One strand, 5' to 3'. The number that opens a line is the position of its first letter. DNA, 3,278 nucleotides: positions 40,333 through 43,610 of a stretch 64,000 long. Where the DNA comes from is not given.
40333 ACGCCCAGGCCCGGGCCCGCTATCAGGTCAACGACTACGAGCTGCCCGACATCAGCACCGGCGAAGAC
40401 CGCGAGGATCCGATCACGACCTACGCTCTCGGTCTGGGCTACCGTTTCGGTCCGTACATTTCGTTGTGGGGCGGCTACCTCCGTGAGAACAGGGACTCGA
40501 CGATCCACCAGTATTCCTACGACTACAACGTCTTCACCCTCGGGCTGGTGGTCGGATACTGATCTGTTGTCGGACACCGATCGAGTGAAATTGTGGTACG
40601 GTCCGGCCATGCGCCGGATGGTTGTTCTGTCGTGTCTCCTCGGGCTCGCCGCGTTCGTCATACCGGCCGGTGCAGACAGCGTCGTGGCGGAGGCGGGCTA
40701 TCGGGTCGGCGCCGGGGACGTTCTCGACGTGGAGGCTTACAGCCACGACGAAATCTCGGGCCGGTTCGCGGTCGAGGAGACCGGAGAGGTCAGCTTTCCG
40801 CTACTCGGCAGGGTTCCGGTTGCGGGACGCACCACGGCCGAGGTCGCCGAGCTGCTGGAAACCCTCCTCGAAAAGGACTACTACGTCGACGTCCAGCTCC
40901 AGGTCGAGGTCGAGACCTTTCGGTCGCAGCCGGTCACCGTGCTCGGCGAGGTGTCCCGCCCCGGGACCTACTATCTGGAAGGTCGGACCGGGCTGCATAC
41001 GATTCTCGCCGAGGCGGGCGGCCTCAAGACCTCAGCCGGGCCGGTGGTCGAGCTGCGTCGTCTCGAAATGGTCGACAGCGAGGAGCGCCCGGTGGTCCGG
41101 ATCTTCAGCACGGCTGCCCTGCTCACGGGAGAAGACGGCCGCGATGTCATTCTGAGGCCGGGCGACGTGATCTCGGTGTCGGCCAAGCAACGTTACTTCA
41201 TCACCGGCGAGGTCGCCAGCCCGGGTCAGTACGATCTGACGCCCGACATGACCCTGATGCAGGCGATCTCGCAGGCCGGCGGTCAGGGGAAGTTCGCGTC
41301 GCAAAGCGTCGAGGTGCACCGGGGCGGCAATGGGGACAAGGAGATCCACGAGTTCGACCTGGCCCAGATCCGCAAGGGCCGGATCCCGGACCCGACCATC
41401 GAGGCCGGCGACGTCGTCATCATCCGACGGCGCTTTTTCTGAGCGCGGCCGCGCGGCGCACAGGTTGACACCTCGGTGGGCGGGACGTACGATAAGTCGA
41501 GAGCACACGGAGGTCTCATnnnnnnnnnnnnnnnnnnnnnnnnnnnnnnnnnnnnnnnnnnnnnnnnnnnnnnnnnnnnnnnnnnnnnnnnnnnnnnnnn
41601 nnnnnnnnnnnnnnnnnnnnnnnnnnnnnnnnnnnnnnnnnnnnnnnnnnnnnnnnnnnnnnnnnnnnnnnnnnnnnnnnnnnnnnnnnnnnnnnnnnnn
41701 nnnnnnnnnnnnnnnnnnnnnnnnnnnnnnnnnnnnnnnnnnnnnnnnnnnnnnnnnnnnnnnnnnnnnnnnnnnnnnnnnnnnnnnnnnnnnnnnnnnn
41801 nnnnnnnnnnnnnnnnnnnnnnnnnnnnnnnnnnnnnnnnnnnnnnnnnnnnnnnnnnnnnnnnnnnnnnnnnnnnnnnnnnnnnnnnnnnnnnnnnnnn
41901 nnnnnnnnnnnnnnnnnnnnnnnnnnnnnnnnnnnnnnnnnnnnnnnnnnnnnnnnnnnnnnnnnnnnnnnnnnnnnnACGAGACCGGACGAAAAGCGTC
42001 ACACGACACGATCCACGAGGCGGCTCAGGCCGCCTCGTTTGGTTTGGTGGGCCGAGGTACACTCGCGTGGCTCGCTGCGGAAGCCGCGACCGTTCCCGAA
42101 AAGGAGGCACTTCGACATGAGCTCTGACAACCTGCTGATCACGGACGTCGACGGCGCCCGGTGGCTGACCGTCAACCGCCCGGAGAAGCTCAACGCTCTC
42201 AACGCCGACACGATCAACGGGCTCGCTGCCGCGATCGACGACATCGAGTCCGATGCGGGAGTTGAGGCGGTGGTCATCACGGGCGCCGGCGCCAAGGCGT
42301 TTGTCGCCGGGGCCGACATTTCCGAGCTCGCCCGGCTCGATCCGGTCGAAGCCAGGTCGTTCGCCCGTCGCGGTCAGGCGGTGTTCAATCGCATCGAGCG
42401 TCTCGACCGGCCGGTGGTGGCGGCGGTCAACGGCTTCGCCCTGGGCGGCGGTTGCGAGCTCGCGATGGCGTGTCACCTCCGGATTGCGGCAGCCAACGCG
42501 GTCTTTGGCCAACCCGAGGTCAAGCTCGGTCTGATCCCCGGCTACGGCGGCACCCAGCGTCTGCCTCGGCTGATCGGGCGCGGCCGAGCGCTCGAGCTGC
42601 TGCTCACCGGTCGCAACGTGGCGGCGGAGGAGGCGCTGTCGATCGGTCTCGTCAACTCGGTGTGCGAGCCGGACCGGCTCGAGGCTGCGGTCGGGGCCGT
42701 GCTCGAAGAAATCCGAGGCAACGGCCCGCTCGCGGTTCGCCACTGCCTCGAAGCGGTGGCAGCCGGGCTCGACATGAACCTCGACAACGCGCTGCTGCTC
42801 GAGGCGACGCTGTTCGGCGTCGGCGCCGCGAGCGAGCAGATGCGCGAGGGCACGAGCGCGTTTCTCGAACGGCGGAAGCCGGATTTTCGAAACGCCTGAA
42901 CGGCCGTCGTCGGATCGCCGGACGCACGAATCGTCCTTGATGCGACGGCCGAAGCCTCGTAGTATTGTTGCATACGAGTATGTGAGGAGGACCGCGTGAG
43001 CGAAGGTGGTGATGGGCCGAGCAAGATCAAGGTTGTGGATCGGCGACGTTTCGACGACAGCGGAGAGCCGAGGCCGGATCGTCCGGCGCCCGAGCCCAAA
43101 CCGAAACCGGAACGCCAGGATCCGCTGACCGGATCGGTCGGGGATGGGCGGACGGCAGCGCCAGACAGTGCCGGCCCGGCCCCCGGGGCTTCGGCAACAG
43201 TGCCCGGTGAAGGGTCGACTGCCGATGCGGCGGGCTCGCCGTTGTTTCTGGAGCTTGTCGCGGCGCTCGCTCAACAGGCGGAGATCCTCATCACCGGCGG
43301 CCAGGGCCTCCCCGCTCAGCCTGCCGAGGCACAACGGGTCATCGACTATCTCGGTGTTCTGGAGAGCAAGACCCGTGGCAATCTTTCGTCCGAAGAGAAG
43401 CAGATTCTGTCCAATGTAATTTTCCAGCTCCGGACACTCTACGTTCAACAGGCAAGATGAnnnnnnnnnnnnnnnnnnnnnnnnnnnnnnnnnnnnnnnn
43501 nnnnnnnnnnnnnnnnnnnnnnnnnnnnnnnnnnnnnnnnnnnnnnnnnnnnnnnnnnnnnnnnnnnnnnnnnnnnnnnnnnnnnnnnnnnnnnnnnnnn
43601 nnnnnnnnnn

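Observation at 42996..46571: Translationally coupled triad of unknown function: DUF1844, TPR/zinc-ribbon polytopic membrane protein, DUF4388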

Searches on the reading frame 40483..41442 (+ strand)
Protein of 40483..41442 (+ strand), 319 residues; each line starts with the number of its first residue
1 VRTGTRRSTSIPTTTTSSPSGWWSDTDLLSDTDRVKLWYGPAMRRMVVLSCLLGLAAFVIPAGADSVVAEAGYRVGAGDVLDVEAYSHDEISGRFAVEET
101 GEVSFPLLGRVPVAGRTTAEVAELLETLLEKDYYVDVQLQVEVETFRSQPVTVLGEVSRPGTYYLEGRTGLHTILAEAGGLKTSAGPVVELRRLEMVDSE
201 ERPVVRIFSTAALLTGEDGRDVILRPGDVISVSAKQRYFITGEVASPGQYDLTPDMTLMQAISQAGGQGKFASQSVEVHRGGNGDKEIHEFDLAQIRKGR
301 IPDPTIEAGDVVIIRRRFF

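Call 92: search_protein_families(library=pfam, proteins=[window:40483-41442:+], max_evalue=0.00001)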
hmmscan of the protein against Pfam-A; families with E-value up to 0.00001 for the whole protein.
window:40483-41442:+ (319 aa): 3 families
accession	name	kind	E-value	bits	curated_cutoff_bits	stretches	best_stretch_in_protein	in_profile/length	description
PF02563.21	Poly_export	-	2.4e-20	72.9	28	1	70-143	4-76/77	Polysaccharide biosynthesis/export protein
PF10531.15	SLBB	-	2.3e-19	69.4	27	2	238-284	2-48/55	SLBB domain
PF22461.2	SLBB_2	-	1.3e-14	54.5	27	1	236-314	1-79/79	SLBB domain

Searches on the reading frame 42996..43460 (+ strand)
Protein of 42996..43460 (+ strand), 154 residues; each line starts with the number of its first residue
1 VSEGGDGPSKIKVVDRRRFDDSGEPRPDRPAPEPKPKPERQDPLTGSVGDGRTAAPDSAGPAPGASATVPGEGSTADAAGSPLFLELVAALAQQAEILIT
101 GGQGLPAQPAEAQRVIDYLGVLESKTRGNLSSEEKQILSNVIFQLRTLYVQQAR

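Call 3: search_protein_families(library=pfam, proteins=[window:42996-43460:+], max_evalue=0.01)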
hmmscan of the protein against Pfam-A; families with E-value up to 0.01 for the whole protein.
window:42996-43460:+ (154 aa): 1 family
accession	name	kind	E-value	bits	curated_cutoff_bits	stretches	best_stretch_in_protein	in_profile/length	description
PF08899.16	DUF1844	-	1.2e-11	45.1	27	1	108-151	33-76/76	Domain of unknown function (DUF1844)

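Call 6: search_protein_families(library=ncbifam, proteins=[window:42996-43460:+], max_evalue=0.1)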
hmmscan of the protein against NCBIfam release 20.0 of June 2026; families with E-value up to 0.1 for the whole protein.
window:42996-43460:+ (154 aa): 0 families

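Call 79: search_solved_structures(query=A8, max_evalue=10, show_alignments=2)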
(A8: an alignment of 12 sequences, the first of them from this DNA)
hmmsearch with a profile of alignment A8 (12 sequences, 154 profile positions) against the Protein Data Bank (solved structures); distinct sequences matched with E-value up to 10: 0.
